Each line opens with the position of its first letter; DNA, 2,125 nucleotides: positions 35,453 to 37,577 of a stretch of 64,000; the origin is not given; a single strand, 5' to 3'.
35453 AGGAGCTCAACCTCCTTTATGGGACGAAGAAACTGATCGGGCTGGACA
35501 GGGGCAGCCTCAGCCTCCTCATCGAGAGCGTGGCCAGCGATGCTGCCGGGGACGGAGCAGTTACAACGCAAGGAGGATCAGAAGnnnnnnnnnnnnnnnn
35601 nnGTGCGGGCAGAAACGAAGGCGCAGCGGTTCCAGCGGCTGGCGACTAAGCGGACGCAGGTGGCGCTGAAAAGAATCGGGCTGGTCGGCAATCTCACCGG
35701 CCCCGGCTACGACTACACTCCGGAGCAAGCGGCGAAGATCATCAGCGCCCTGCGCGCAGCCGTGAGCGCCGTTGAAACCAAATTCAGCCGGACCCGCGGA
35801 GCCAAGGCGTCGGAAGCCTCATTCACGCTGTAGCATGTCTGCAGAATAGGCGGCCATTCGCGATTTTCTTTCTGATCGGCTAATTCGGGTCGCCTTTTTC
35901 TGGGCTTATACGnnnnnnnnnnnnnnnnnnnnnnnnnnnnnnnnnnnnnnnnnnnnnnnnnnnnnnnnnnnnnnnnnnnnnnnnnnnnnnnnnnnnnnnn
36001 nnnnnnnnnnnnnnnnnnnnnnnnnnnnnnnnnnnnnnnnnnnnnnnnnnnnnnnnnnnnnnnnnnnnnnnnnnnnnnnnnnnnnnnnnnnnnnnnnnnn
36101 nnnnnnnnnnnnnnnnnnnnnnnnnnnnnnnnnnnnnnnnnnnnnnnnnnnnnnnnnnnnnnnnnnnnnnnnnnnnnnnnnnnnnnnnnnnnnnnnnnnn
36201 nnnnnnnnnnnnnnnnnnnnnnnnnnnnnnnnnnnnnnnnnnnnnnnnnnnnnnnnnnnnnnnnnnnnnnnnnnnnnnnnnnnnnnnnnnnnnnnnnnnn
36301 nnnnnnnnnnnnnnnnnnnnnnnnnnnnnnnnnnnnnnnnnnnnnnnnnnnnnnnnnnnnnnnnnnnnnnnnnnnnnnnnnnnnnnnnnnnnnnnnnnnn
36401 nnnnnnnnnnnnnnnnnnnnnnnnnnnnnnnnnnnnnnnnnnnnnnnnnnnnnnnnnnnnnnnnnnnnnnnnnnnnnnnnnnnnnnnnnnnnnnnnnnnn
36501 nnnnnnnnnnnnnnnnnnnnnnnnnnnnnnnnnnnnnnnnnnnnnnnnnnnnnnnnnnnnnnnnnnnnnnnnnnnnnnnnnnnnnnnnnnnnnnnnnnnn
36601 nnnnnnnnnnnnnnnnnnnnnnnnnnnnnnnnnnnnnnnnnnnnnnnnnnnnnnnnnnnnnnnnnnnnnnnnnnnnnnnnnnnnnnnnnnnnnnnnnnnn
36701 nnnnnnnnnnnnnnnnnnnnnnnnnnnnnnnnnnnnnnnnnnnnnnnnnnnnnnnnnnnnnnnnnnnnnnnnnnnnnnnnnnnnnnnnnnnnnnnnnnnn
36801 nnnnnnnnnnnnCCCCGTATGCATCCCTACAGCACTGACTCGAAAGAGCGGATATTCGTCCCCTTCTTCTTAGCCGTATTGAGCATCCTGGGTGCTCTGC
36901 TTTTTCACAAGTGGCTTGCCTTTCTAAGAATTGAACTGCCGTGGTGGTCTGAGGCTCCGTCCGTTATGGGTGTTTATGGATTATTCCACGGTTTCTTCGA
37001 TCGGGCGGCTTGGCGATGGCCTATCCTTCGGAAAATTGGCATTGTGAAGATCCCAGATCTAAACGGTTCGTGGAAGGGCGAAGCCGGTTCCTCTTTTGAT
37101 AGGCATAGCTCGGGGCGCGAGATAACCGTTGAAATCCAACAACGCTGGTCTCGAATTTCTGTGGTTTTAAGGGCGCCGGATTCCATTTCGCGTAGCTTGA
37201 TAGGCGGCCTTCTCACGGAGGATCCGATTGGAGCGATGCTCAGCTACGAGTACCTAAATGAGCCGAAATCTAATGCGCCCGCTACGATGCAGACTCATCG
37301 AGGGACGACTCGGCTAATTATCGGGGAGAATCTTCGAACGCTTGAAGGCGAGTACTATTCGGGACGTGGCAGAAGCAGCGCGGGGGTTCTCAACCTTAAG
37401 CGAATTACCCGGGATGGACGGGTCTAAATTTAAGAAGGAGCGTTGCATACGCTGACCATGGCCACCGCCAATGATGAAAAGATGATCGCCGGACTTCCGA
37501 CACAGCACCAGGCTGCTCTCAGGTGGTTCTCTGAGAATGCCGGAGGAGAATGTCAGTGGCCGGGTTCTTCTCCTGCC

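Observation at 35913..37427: Minimal CBASS-like pair: SMODS/CD-NTase-type nucleotidyltransferase plus two-TM effector in a lower-GC patch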

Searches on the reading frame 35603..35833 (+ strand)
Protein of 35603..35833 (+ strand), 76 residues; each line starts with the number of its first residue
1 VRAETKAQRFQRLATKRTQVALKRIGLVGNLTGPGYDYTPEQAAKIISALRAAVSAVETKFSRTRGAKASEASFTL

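Call 31: search_protein_families(library=pfam, proteins=[window:35603-35833:+], max_evalue=5)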
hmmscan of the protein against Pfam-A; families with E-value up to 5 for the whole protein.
window:35603-35833:+ (76 aa): 1 family
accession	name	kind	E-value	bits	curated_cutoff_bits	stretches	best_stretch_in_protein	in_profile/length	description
PF13991.11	BssS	-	0.22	12.1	27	1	32-60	36-64/72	BssS protein family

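Call 57: search_protein_families(library=phrogs, proteins=[window:35603-35833:+], max_evalue=0.01)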
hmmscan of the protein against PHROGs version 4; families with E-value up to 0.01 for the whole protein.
window:35603-35833:+ (76 aa): 0 families

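Call 58: search_protein_representatives(protein=window:35603-35833:+)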
Query: 76 residues. Proteins with E-value up to 0.001 (for the whole library): 1284; up to 1e-10: 29; up to 1e-30: 0. The best 150 are listed.
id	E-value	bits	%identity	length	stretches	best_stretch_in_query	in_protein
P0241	4.4e-14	67.9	56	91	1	2-76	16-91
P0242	1.2e-13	66.5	54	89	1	4-68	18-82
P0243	2.0e-13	65.9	58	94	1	3-75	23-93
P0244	2.0e-13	65.8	56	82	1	4-76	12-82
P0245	2.3e-13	65.7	54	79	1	3-69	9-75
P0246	3.9e-13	65.0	54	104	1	3-65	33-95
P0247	1.1e-12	63.5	59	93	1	4-75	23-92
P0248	3.4e-12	62.0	50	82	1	3-75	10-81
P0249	9.5e-12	60.6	52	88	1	3-65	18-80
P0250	1.0e-11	60.5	52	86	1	4-65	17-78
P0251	1.1e-11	60.5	51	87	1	4-68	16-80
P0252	1.1e-11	60.4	52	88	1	3-64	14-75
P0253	1.2e-11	60.3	56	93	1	3-75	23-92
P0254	1.6e-11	59.9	49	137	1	4-70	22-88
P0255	1.7e-11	59.8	49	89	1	4-68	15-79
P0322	3.3e-09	52.6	52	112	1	3-74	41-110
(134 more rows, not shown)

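Call 59: find_homologous_proteins(query=window:35603-35833:+, max_evalue=0.001)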
Query window:35603-35833:+ (76 aa): 21 proteins with E <= 0.001 among 21 candidates.
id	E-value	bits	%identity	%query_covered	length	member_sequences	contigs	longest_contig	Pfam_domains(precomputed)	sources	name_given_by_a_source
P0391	3.0e-39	149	100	100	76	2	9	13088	-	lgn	-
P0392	1.1e-33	131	87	100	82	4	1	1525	-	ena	-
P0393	2.3e-28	114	78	100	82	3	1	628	-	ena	-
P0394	3.6e-28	114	76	100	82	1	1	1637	-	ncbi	-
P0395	5.0e-28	113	76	100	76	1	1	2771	-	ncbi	-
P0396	4.4e-27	110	75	100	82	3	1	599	-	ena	-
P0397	1.4e-26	109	75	100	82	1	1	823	-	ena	-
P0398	1.8e-26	109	98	75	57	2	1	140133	-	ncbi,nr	ncbi:MAG: hypothetical protein HYS41_04805 [Candidatus Omnitrophica bacterium]|nr:hypothetical prote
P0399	1.3e-25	106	71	100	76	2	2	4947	-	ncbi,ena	-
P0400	2.6e-25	105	74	100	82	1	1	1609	-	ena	-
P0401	1.0e-24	103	72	100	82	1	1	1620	-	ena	-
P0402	1.4e-24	103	72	100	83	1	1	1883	-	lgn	-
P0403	2.0e-24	102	70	100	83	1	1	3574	-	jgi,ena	-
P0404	3.4e-24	101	70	100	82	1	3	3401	-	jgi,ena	-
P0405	3.7e-24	101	71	100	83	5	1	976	-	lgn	-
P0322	1.0e-8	53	50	96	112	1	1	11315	-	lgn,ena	-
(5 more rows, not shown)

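Call 60: find_encoding_contigs(protein=P0322, flank=6000, max_places=2)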
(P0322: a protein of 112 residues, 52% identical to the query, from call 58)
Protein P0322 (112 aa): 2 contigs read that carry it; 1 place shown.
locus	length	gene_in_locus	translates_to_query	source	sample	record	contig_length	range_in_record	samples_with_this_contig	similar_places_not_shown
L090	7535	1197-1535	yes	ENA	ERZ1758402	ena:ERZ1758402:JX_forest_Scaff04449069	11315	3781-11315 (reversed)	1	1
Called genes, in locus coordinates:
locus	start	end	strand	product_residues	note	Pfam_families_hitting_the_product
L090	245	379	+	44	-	-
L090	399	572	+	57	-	-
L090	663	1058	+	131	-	-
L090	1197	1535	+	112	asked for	-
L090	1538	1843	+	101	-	-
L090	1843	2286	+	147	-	-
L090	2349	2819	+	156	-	-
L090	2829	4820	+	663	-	-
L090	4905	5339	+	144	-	-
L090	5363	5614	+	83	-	-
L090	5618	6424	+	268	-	-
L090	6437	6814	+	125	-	-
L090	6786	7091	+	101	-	-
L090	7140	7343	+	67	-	-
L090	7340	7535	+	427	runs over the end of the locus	-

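Call 61: find_encoding_contigs(protein=P0399, flank=5000, max_places=2)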
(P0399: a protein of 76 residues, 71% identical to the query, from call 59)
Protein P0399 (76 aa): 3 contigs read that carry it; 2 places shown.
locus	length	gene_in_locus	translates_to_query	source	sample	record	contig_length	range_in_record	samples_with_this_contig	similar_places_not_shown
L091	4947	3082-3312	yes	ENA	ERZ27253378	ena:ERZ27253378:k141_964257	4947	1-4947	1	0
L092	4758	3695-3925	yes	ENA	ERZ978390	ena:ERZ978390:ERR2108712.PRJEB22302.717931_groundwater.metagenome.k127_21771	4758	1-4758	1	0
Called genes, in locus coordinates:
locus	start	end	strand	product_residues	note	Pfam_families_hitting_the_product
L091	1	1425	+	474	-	?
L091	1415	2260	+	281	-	-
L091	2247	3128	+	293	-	PF19866:DUF6339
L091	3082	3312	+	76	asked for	-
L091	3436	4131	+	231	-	-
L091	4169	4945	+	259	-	?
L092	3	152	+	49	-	?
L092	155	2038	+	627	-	-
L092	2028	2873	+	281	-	-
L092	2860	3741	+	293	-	PF19866:DUF6339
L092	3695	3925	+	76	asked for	-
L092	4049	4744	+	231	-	-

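Call 62: find_encoding_contigs(protein=P0403, flank=5000, max_places=2)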
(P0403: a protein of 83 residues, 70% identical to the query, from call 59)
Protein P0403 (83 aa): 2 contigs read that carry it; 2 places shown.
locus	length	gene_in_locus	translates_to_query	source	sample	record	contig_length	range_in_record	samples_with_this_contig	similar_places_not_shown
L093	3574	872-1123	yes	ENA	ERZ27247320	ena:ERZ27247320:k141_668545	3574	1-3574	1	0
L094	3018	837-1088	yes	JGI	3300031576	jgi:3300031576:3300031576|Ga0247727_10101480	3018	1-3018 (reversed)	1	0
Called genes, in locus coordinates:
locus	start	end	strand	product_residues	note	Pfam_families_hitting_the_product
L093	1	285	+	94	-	?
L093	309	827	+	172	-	PF05991:NYN_YacP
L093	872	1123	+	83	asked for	-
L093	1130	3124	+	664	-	PF00596:Aldolase_II, PF23441:SDR (weak), PF00106:adh_short, PF08659:KR, PF13561:adh_short_C2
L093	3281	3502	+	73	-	PF01176:eIF-1a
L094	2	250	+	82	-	?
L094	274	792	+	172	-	PF05991:NYN_YacP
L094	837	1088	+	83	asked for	-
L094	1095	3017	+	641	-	?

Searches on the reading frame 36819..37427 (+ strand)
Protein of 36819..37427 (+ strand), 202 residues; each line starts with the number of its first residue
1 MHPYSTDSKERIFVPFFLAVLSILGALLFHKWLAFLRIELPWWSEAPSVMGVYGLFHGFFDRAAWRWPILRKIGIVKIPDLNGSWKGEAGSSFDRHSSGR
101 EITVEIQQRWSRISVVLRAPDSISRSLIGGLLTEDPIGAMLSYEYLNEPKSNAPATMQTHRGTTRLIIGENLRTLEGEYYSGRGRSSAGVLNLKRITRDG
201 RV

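Call 3: search_protein_families(library=pfam, proteins=[window:36819-37427:+], max_evalue=0.01)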
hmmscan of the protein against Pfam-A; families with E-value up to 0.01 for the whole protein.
window:36819-37427:+ (202 aa): 2 families
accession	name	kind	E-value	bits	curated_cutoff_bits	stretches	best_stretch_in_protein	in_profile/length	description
PF18153.7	Cap15_CD_rec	-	5.5e-32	111.1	31.2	1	76-195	1-122/122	Cap15, cyclic dinucleotide receptor domain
PF23471.1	Cap15_TM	-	1e-06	29.7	28.2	1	13-66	2-59/59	Cap15, TM helices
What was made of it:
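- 36819..37427 (+): cap15: two-TM beta-barrel CBASS effector, 202 aa. Pfam Cap15_CD_rec 5.5e-32 (111 bits, cut-off 31.2) and Cap15_TM 1e-06 (29.7 bits, cut-off 28.2) (call 3).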

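Call 4: search_protein_families(library=padloc, proteins=[window:36819-37427:+], max_evalue=0.01)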
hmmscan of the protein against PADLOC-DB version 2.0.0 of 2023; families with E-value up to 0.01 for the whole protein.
window:36819-37427:+ (202 aa): 17 families
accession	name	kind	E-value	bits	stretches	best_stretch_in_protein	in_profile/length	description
PDLC00703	Effector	-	1.6e-71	238.2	1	1-198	1-198/204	2TM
PDLC00702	Effector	-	3.9e-44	148.5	1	9-199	5-199/211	2TM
PDLC00705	Effector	-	1.1e-40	137.7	1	1-197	1-201/203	2TM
PDLC00686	Effector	-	1.4e-36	124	1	2-196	4-207/209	2TM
PDLC00694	Effector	-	8.5e-28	95.2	1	30-197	21-191/208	2TM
PDLC00697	Effector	-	1e-25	88.5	1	1-196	1-205/207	2TM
PDLC00708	Effector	-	3.1e-24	83.5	1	49-190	53-186/191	2TM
PDLC00683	Effector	-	1.7e-17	61.8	1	31-196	24-180/185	2TM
PDLC00704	Effector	-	2.3e-16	57.9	1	8-199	7-204/207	2TM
PDLC00673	Effector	-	3.5e-12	44.1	1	54-198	46-194/214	2TM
PDLC00674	Effector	-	2e-11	41.8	2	101-198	125-230/246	2TM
PDLC00714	Effector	-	3.7e-11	40.9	1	68-198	62-195/200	2TM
PDLC00682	Effector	-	2.3e-09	35.3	1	55-195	63-216/218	2TM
PDLC00671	Effector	-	4e-08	31.3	1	20-196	19-222/223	2TM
PDLC00680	Effector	-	0.00015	19.2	0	62-96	59-91/229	2TM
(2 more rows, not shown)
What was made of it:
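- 36819..37427 (+): PADLOC 2TM effector 1.6e-71 (call 4).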

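Call 6: search_solved_structures(query=window:36819-37427:+, max_evalue=1, show_alignments=2)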
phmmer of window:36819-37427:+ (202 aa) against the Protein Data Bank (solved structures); distinct sequences matched with E-value up to 1: 2.
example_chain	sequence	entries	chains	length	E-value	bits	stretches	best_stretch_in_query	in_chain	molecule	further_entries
7n34_A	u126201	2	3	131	3.9e-12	49.5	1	76-197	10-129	Cap15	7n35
1ldd_A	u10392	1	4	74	0.91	12.4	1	14-43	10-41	Anaphase Promoting Complex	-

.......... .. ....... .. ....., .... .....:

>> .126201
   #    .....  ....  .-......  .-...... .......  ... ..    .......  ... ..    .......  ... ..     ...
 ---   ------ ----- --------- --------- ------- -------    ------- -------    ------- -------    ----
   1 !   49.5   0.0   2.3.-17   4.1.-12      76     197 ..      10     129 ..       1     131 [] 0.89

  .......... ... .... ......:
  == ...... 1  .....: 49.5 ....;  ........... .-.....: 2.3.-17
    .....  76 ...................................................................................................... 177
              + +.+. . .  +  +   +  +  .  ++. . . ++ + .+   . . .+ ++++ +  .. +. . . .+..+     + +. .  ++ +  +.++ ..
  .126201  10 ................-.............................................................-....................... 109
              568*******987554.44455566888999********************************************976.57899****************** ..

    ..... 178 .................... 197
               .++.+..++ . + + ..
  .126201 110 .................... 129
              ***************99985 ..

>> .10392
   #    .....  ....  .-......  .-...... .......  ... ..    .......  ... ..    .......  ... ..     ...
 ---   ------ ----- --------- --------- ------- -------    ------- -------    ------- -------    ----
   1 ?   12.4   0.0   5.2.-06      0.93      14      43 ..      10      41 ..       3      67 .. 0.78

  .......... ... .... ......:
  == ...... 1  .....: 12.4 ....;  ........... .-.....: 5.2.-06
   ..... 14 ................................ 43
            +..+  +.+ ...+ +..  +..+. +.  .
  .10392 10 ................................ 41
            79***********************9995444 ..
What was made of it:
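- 36819..37427 (+): PDB 7n34 at 3.9e-12 (call 6).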

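Call 7: search_protein_families(library=ncbifam, proteins=[window:36819-37427:+], max_evalue=0.01)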
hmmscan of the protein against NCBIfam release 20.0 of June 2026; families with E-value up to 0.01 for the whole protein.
window:36819-37427:+ (202 aa): 0 families

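Call 26: find_homologous_proteins(query=window:36819-37427:+, max_evalue=1e-10)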
Query window:36819-37427:+ (202 aa): 146 proteins with E <= 1e-10 among 280 candidates; the best 120 are listed.
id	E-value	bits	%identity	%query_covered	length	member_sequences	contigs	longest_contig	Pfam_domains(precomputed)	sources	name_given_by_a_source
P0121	6.2e-132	456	100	100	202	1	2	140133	PF23471.3,PF18153.8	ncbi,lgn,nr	ncbi:MAG: hypothetical protein HYS41_04815 [Candidatus Omnitrophica bacterium]|nr:hypothetical prote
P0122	5.9e-83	296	67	97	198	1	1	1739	PF23471.3,PF18153.8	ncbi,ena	-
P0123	2.2e-63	232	54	97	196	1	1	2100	PF23471.3,PF18153.8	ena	-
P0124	5.2e-63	231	52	97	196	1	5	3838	PF23471.3,PF18153.8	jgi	-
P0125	1.2e-62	229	53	98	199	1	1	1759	PF23471.3,PF18153.8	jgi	jgi:hypothetical protein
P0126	2.0e-62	229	54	97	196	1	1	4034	PF18153.8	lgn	-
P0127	6.3e-62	227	53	100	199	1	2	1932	PF23471.3,PF18153.8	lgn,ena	-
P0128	1.2e-60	223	51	97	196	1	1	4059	PF23471.3,PF18153.8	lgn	-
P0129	1.3e-60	223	52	97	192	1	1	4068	PF23471.3,PF18153.8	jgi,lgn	-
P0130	2.7e-60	222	52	100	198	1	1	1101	PF23471.3,PF18153.8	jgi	-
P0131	7.9e-60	220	53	97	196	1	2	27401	PF23471.3,PF18153.8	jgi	-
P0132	1.2e-59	220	50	97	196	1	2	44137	PF23471.3,PF18153.8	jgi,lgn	-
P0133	2.2e-59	219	51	99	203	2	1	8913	PF23471.3,PF18153.8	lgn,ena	-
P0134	2.4e-59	219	51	97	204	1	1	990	PF23471.3,PF18153.8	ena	-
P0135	2.6e-59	218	53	97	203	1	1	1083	PF23471.3,PF18153.8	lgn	-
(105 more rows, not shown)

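Call 36: predict_structure(alignment_id=A2)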
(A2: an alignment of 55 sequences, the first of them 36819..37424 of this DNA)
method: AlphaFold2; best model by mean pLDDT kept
length: 202 residues; sequences in the alignment: 55
mean_pLDDT: 91.1   pTM: 0.84
mean pLDDT of the five models: 91.1, 90.7, 90.5, 90.2, 90.1
residues with pLDDT >= 90: 152; 70-90: 41; 50-70: 8; < 50: 1
segments of 3 or more residues with pLDDT < 50: none
pLDDT, mean of each block of 10 residues (from residue 1): 95 95 93 89 78 96 94 92 95 79 97 97 97 94 96 89 96 95 78 86 52
secondary structure, 60 per line:
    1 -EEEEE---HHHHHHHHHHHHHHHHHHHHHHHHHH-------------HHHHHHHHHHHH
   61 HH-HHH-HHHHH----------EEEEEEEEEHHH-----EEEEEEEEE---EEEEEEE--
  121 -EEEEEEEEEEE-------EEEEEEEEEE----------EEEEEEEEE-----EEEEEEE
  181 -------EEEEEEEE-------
elements in order: E2-6 H10-35 H49-62 H68-72 E83-91 E100-108 E112-118 E122-132 E140-149 E160-168 E174-180 E188-195
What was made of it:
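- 36846..37004 (+): Membrane region of Cap15: helix aa 10-35, PWW loop, helix aa 49-62. AlphaFold2 secondary structure, pLDDT 91 (call 36).
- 37044..37403 (+): Cyclic-dinucleotide receptor beta-barrel of Cap15 (aa 76-195). Eight modelled strands, aa 83-195 (call 36).
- On Cap15 (S-2TMbeta effector): Modelled helices at aa 10-35 and 49-62 (call 36).
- The AF2 model has pLDDT 91 and pTM 0.84, with 2 N-terminal helices and an 8-strand barrel (call 36).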

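Call 38: fold_search(model_id=the predicted structure, library=pdb)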
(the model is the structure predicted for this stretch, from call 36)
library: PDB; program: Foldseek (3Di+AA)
matches with E <= 10: 671; with E <= 0.001: 3
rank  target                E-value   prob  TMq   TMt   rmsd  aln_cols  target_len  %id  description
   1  7n34                  2.1e-06  1.00  0.47  0.85   2.4       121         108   24  Structure of Yersinia aleksiciae Cap15 cyclic dinucleotide receptor, crystal form 1 (released 2021-11-17)
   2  7n35_A                4.7e-06  1.00  0.45  0.85   2.6       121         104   23  Structure of Yersinia aleksiciae Cap15 cyclic dinucleotide receptor, crystal form 2 (released 2021-11-17)
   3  7n35_B                8.7e-06  1.00  0.45  0.84   2.9       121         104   22  Structure of Yersinia aleksiciae Cap15 cyclic dinucleotide receptor, crystal form 2 (released 2021-11-17)
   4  2ovs_A                2.6e-03  1.00  0.37  0.60   5.1       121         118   10  Crystal structure of a Type Three secretion System protein (released 2007-05-29)
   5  4kt5_A                4.9e-03  1.00  0.39  0.64   4.1       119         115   12  Structure of GrlR-GrlA complex (released 2013-10-09)
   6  2w81_D                1.6e-02  1.00  0.40  0.34   4.7       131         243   13  Structure of a complex between Neisseria meningitidis factor H binding protein and CCPs 6-7 of human complement factor (released 2009-03-03)
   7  4kt5_B                1.7e-02  1.00  0.39  0.65   4.0       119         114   12  Structure of GrlR-GrlA complex (released 2013-10-09)
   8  7qh3_A                2.2e-02  0.63  0.21  0.30  15.5       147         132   10  Crystal structure of the anti-sigma factor RsfG from Streptomyces tsukubaensis NRRL18488 (released 2022-12-21)
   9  7qh3_B                2.7e-02  0.69  0.23  0.29  14.5       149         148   11  Crystal structure of the anti-sigma factor RsfG from Streptomyces tsukubaensis NRRL18488 (released 2022-12-21)
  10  5ha0                  7.0e-02  0.98  0.36  0.44   5.0       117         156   10  Crystal structure of the LTBP1 leukotriene d4 complex (released 2016-05-11)
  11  5h9k                  7.4e-02  0.98  0.36  0.45   5.0       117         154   10  Crystal of a leukotriene-binding salivary lipocalin (released 2016-05-11)
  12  5hae                  7.4e-02  0.98  0.36  0.44   5.0       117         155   10  Crystal structure of LTBP1 LTC4 complex collected on an in-house source (released 2016-05-11)
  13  1hbp                  7.4e-02  0.96  0.36  0.40   6.3       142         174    8  CRYSTAL STRUCTURE OF LIGANDED AND UNLIGANDED FORMS OF BOVINE PLASMA RETINOL-BINDING PROTEIN (released 1994-01-31)
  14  2o62_B                7.4e-02  0.93  0.32  0.25  10.0       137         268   16  CRYSTAL STRUCTURE OF A PROTEIN WITH UNKNOWN FUNCTION FROM DUF3598 FAMILY (NPUN_R4044) FROM NOSTOC PUNCTIFORME PCC 7310 (released 2007-02-13)
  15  5h9n                  7.8e-02  0.98  0.36  0.45   5.0       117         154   10  Crystal structure of LTBP1 Y114A mutant in complex with leukotriene C4 (released 2016-05-11)
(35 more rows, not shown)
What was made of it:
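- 37044..37403 (+): Best PDB fold match is Y. aleksiciae Cap15 7n34/7n35, TM-score 0.85 normalised by target, rmsd 2.4 A (call 38).
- On Cap15 (S-2TMbeta effector): The AF2 barrel superposes on 7n34 with TM-score 0.85 (calls 36, 38).
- Closest known: Yersinia aleksiciae CdnE-Cap15. Same: The fold superposes with TM-score 0.85 (call 38), and the sequence match is 3.9e-12 (call 6).
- The top fold match is YaCap15 (call 38).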

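Call 42: find_encoding_contigs(protein=window:36819-37427:+, flank=3000, max_places=2)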
Protein window:36819-37427:+ (202 aa): 2 contigs read that carry it; 2 places shown.
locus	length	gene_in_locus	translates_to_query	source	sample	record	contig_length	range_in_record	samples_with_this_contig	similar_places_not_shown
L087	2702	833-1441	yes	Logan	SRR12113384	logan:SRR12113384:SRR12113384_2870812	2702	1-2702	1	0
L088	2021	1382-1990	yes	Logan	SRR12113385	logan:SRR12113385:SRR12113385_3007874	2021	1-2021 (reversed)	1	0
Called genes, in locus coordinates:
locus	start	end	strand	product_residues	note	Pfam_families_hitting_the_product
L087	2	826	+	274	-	?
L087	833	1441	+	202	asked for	PF23471:Cap15_TM (weak), PF18153:Cap15_CD_rec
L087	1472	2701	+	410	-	?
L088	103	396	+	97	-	-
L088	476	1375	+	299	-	PF01909:NTP_transf_2 (faint), PF26305:CD_NTase_C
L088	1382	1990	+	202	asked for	PF23471:Cap15_TM (weak), PF18153:Cap15_CD_rec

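Call 57: search_protein_families(library=phrogs, proteins=[window:36819-37427:+], max_evalue=0.01)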
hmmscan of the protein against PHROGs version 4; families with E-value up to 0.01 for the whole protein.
window:36819-37427:+ (202 aa): 1 family
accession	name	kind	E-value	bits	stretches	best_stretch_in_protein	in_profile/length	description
phrog_23442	-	unknown function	2e-28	100.5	1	1-196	1-200/201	-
